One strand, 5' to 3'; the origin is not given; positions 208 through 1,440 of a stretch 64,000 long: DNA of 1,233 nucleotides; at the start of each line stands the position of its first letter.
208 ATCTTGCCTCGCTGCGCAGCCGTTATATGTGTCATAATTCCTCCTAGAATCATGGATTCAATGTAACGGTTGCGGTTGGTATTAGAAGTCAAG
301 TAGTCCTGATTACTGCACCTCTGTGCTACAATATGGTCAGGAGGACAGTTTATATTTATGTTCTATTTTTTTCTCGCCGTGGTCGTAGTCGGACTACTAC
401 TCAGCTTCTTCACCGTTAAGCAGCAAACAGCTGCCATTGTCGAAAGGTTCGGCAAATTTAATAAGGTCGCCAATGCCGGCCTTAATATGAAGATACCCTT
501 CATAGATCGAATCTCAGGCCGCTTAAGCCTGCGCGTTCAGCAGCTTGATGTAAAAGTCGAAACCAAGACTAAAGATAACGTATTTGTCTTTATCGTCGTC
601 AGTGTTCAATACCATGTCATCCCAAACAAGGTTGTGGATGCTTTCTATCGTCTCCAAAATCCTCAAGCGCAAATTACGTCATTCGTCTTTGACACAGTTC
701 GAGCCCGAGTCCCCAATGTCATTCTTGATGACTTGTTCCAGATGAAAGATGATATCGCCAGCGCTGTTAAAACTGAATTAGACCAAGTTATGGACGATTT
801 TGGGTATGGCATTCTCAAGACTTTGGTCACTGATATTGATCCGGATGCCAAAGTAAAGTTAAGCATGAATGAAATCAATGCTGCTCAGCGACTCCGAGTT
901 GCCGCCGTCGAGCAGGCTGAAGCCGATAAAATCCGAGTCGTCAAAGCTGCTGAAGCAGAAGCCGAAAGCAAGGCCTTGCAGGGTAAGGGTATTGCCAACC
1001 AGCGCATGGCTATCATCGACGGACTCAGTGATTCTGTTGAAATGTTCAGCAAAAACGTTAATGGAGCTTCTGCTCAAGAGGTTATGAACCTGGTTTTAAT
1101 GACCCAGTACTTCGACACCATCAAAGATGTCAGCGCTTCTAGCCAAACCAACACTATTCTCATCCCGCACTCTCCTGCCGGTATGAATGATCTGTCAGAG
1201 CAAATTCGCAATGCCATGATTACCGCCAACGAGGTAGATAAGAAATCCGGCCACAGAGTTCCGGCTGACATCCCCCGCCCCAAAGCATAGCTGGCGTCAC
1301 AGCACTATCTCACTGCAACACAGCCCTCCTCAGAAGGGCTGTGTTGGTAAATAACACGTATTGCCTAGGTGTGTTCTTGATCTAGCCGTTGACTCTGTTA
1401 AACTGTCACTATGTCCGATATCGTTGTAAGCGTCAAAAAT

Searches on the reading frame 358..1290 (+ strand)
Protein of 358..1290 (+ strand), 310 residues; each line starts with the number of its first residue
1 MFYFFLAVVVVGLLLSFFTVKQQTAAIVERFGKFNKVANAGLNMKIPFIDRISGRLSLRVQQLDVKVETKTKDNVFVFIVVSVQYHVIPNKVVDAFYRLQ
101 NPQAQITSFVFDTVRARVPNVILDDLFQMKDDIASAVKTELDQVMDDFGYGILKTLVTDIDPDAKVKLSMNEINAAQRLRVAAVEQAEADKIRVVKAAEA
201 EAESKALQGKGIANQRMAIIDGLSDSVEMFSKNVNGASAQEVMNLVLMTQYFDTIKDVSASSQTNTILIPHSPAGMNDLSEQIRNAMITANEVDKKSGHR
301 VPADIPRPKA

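Call 53: find_encoding_contigs(protein=window:358-1290:+, flank=10000, max_places=4)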
Protein window:358-1290:+ (310 aa): 3 contigs read that carry it; 2 places shown.
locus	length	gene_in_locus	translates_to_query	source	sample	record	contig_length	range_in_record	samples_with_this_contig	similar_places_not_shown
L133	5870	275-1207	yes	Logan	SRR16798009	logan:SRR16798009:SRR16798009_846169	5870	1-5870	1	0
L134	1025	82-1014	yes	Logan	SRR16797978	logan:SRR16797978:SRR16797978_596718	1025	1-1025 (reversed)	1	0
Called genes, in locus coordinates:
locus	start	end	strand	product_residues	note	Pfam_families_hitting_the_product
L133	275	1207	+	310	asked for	PF01145:Band_7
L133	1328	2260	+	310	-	PF00005:ABC_tran, PF13304:AAA_21 (weak), PF13732:DrrA1-3_C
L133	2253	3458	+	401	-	PF01061:ABC2_membrane (faint), PF12679:ABC2_membrane_2, PF12698:ABC2_membrane_3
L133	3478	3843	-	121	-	PF01638:HxlR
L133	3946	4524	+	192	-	PF02525:Flavodoxin_2, PF03358:FMN_red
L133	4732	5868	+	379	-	?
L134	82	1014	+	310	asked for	PF01145:Band_7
